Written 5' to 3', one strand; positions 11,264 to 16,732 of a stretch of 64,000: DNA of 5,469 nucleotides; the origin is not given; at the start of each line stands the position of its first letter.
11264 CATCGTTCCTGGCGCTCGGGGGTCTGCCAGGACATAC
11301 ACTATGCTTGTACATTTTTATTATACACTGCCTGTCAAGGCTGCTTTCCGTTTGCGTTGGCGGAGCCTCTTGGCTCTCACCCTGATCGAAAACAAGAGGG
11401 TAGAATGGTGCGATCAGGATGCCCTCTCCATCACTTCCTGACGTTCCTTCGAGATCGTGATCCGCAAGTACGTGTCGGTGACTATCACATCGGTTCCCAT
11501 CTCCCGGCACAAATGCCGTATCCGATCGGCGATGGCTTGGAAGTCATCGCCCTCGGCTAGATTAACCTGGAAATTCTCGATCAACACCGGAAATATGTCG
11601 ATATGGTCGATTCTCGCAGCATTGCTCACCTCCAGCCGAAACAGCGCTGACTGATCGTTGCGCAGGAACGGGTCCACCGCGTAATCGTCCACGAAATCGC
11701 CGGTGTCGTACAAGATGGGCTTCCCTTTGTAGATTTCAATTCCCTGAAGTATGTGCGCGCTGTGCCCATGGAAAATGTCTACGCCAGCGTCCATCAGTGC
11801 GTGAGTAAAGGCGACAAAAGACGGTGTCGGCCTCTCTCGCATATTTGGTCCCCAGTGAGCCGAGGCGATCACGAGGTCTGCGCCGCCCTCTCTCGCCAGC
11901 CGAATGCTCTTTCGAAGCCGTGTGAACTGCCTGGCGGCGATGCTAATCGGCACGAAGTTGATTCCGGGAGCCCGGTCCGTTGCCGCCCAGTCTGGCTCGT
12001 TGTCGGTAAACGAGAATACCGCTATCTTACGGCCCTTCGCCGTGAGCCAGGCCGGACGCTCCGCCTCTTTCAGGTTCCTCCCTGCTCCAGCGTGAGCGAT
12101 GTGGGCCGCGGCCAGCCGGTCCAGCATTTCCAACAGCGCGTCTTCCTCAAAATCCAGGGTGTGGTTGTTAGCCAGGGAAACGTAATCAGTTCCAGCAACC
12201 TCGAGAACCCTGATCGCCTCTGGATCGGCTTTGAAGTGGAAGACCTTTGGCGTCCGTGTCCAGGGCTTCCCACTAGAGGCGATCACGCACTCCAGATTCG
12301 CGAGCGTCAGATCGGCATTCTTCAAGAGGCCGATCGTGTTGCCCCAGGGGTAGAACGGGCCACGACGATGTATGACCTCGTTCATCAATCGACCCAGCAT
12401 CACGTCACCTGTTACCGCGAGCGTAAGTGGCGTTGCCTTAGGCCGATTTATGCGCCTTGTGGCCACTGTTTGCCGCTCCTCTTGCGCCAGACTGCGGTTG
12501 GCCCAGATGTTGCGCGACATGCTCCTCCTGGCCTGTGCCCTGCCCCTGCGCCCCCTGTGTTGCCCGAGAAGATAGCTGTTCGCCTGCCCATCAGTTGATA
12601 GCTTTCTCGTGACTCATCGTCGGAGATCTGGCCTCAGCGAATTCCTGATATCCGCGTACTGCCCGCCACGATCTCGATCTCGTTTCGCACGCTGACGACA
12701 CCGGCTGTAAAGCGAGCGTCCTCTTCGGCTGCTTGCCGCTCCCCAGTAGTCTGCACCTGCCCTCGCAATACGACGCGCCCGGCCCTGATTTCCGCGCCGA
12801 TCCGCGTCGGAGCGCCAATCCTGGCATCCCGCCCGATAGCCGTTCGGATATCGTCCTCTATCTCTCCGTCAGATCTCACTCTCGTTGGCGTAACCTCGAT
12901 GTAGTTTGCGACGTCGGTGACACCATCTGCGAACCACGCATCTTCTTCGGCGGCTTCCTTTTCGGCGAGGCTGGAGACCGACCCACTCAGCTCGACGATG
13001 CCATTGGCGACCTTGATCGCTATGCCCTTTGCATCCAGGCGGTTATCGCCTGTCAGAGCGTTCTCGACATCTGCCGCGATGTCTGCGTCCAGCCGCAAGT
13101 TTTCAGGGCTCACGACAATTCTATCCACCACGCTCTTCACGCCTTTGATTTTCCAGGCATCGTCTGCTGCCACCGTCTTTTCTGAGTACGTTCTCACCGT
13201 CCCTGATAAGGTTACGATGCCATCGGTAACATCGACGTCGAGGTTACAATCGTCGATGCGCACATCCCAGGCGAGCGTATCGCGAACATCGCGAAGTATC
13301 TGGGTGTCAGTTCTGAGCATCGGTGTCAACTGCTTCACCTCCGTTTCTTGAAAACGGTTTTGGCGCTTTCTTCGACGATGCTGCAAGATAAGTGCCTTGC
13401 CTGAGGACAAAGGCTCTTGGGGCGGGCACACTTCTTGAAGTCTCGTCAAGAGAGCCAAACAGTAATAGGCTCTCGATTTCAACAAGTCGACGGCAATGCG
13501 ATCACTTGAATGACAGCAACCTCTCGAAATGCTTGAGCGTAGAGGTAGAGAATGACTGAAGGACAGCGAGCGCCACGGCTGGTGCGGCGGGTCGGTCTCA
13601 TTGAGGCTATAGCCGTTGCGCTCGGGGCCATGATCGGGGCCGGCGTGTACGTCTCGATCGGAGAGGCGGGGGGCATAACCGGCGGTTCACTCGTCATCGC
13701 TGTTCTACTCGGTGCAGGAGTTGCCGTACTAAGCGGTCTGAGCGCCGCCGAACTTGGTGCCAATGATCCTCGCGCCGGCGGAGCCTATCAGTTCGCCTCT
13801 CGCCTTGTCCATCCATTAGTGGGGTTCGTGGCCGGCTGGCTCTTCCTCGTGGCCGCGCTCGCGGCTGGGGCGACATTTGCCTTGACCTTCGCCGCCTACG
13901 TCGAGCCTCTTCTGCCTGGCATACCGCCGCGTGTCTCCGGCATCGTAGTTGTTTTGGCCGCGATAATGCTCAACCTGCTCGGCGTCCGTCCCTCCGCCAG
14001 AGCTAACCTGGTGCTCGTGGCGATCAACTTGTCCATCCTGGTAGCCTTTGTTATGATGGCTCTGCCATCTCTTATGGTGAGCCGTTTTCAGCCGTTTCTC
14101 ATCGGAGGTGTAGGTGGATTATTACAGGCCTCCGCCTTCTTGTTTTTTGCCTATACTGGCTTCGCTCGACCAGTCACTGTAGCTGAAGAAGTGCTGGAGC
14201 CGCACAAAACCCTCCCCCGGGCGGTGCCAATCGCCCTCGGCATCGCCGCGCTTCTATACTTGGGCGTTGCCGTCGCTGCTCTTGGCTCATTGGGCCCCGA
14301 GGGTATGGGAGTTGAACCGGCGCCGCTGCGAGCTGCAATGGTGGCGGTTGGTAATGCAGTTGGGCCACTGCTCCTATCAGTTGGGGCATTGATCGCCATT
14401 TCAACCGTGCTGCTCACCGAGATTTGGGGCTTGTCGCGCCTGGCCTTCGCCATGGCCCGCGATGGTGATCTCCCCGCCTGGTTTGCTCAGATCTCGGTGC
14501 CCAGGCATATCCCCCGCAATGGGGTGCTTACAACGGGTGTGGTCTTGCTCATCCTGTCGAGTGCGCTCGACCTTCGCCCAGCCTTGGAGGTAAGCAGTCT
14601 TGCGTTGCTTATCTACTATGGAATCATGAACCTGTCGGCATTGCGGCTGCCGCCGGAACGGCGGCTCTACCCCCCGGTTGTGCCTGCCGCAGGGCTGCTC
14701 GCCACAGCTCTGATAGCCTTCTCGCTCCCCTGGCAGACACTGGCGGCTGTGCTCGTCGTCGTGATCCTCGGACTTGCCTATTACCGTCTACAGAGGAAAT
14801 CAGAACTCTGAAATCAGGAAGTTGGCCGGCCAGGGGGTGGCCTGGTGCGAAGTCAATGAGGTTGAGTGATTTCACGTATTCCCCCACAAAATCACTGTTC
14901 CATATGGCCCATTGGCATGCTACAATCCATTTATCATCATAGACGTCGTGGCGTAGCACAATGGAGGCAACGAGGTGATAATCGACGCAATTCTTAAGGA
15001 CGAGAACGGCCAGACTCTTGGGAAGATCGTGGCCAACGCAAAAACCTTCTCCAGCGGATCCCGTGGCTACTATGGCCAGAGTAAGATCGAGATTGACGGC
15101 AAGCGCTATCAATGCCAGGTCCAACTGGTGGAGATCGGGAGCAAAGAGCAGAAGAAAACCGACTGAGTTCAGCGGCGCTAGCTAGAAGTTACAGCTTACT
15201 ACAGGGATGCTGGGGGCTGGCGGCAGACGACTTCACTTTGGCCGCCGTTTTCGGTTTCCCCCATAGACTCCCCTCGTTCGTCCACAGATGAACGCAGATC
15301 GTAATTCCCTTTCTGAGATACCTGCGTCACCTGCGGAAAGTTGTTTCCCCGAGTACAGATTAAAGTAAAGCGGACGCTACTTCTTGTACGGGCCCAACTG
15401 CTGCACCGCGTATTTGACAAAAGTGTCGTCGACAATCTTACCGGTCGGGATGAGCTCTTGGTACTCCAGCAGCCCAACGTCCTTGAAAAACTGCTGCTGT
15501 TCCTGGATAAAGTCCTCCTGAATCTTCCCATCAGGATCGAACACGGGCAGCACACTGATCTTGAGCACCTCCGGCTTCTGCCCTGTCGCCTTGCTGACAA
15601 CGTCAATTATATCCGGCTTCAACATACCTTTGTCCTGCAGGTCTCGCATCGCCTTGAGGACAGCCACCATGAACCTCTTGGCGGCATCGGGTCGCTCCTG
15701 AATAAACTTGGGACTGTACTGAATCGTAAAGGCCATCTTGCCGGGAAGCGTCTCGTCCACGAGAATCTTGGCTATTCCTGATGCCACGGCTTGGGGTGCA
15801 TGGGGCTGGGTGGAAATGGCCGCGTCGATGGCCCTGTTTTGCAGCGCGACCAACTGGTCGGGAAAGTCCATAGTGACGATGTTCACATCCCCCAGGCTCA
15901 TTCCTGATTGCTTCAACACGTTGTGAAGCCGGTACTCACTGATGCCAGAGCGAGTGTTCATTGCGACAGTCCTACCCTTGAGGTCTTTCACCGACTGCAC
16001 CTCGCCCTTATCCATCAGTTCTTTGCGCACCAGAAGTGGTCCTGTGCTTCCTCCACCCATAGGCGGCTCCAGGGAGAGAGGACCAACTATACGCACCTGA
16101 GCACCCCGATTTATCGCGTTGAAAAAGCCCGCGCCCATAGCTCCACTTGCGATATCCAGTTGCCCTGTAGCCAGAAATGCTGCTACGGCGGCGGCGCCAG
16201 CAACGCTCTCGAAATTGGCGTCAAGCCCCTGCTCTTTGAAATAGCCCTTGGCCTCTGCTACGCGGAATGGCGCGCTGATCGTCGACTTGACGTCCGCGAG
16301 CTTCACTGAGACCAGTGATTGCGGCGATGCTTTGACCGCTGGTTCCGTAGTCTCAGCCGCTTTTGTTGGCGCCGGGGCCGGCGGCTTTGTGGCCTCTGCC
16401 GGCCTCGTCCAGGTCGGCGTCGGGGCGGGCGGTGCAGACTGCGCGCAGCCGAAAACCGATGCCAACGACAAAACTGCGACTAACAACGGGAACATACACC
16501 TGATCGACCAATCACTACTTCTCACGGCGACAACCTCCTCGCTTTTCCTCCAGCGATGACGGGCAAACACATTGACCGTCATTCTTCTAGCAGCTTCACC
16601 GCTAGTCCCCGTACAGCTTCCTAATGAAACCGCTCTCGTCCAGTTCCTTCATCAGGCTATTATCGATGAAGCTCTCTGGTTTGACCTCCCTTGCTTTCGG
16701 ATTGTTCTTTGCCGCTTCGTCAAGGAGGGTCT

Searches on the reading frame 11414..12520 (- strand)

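Call 9: search_protein_families(library=pfam, proteins=[window:11414-12520:-])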
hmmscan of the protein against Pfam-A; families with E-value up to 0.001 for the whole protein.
window:11414-12520:- (368 aa): 1 family
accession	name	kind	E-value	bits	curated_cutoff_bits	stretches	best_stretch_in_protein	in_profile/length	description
PF09587.15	PGA_cap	-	8.2e-76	255.3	27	1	33-280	1-255/255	Bacterial capsule synthesis protein PGA_cap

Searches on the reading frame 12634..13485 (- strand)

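Call 9: search_protein_families(library=pfam, proteins=[window:12634-13485:-])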
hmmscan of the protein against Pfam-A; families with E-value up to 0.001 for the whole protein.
window:12634-13485:- (283 aa): 1 family
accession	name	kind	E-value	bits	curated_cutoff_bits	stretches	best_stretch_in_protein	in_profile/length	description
PF04972.22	BON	-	1.6e-44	150.5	27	3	59-127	1-69/69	BON domain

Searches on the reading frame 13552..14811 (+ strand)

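Call 9: search_protein_families(library=pfam, proteins=[window:13552-14811:+])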
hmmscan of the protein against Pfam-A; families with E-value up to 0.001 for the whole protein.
window:13552-14811:+ (419 aa): 3 families
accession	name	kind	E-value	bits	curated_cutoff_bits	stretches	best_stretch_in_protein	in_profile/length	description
PF13520.12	AA_permease_2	-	6.1e-39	134.6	27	1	15-400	2-395/427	Amino acid permease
PF00324.27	AA_permease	-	9.5e-39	133.8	24.6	1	20-413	3-426/470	Amino acid permease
PF03845.19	Spore_permease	-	3.6e-05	23.2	23.4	1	24-252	12-239/321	Spore germination protein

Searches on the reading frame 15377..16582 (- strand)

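Call 9: search_protein_families(library=pfam, proteins=[window:15377-16582:-])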
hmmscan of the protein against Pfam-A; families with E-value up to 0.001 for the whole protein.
window:15377-16582:- (401 aa): 2 families
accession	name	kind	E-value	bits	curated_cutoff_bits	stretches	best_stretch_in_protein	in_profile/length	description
PF09084.16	NMT1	-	2.7e-23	83.5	20.5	1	103-315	4-209/216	NMT1/THI5 like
PF13379.11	NMT1_2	-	2.8e-17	63.8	24.7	1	91-318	6-241/252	NMT1-like family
